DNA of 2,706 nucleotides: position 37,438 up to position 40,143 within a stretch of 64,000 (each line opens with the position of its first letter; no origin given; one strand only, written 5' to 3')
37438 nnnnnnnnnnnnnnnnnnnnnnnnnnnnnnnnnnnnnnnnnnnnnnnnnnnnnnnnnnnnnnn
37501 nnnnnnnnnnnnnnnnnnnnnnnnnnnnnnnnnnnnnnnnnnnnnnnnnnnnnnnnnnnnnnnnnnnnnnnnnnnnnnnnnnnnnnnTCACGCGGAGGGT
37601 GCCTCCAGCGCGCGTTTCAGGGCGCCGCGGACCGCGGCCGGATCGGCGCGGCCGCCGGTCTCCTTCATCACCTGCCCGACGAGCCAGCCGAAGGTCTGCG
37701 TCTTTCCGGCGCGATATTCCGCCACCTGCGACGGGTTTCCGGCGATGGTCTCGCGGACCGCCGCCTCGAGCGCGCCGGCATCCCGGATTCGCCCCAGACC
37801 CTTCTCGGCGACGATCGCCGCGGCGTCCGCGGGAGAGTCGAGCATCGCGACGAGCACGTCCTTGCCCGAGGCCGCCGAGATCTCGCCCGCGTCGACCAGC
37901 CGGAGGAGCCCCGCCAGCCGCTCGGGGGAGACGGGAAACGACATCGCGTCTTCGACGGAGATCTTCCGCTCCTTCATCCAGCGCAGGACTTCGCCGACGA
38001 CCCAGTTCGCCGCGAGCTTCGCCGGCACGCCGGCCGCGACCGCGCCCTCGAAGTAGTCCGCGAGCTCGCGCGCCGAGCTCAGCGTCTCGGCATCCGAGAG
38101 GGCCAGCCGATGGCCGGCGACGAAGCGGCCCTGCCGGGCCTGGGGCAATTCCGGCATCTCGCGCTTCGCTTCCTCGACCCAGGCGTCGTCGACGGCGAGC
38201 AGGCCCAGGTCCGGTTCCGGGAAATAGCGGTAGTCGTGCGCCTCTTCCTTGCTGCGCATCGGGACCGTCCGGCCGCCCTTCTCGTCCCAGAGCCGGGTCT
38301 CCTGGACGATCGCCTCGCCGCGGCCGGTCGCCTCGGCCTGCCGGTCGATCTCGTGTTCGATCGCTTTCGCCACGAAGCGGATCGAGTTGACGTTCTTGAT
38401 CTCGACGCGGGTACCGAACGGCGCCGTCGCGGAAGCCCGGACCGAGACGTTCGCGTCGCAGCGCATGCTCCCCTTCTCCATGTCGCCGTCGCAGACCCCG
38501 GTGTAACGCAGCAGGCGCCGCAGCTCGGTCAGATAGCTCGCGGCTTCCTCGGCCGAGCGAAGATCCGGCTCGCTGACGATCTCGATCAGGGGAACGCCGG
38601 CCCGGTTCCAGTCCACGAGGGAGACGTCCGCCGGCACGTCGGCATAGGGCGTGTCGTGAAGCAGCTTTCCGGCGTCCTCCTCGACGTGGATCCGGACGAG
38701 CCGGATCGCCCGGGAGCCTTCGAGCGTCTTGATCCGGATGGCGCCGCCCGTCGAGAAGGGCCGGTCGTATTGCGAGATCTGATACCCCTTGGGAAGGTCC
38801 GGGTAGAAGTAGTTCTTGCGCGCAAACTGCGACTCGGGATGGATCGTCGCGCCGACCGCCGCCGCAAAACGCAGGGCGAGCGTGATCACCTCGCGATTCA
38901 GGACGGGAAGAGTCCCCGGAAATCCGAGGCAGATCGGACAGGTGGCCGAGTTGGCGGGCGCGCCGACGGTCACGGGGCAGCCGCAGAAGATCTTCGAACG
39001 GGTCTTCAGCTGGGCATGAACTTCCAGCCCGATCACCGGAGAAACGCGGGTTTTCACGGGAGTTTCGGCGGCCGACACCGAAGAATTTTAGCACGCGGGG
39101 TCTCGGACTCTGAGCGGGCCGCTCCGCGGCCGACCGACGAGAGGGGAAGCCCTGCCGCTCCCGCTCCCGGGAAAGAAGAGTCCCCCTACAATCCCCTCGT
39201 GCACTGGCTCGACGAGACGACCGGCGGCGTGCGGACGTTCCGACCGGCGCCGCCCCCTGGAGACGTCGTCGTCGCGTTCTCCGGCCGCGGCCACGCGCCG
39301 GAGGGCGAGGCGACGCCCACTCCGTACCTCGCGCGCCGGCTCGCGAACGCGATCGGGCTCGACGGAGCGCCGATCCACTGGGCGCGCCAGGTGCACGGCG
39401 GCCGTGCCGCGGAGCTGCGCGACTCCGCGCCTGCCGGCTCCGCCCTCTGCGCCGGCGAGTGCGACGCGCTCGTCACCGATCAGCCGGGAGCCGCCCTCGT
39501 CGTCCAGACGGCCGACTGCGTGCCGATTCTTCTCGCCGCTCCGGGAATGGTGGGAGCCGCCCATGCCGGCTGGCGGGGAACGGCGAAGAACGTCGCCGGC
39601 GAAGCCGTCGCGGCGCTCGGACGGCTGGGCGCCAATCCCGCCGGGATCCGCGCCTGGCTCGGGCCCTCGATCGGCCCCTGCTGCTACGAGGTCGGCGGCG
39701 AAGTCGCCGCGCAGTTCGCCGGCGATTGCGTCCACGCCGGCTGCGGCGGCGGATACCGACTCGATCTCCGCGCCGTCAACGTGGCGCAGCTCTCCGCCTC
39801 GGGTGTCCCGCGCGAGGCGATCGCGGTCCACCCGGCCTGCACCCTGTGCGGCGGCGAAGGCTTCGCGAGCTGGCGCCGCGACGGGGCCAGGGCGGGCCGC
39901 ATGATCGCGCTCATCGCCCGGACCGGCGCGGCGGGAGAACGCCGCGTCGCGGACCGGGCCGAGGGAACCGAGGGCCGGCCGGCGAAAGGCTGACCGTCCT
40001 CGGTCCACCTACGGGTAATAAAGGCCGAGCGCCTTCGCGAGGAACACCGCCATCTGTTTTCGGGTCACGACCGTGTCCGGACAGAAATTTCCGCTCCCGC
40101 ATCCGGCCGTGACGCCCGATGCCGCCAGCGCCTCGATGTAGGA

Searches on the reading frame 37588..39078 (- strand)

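Call 14: search_protein_families(library=pfam, proteins=[window:37588-39078:-], max_evalue=0.001)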
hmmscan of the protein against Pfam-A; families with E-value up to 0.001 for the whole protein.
window:37588-39078:- (496 aa): 2 families
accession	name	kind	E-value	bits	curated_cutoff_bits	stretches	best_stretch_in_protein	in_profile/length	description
PF02934.20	GatB_N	-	9.8e-118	392.8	23.4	1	15-302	2-277/277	GatB/GatE catalytic domain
PF02637.23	GatB_Yqey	-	1.3e-44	152.1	27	1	341-491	1-148/148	GatB domain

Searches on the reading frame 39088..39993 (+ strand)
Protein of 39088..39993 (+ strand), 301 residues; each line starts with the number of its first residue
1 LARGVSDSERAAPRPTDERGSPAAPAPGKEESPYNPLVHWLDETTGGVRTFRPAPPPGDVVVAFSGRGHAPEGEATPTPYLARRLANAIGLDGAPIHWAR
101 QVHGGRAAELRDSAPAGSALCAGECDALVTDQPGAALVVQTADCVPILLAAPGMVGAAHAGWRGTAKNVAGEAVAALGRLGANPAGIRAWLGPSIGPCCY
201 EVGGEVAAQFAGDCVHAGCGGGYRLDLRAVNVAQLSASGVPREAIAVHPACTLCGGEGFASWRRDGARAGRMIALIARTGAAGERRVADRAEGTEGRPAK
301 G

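Call 14: search_protein_families(library=pfam, proteins=[window:39088-39993:+], max_evalue=0.001)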
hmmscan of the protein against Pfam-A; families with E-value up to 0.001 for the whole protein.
window:39088-39993:+ (301 aa): 1 family
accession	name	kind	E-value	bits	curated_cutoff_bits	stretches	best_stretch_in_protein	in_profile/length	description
PF02578.20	Cu-oxidase_4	-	1.3e-56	192.2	22.9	1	83-276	33-237/238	Multi-copper polyphenol oxidoreductase laccase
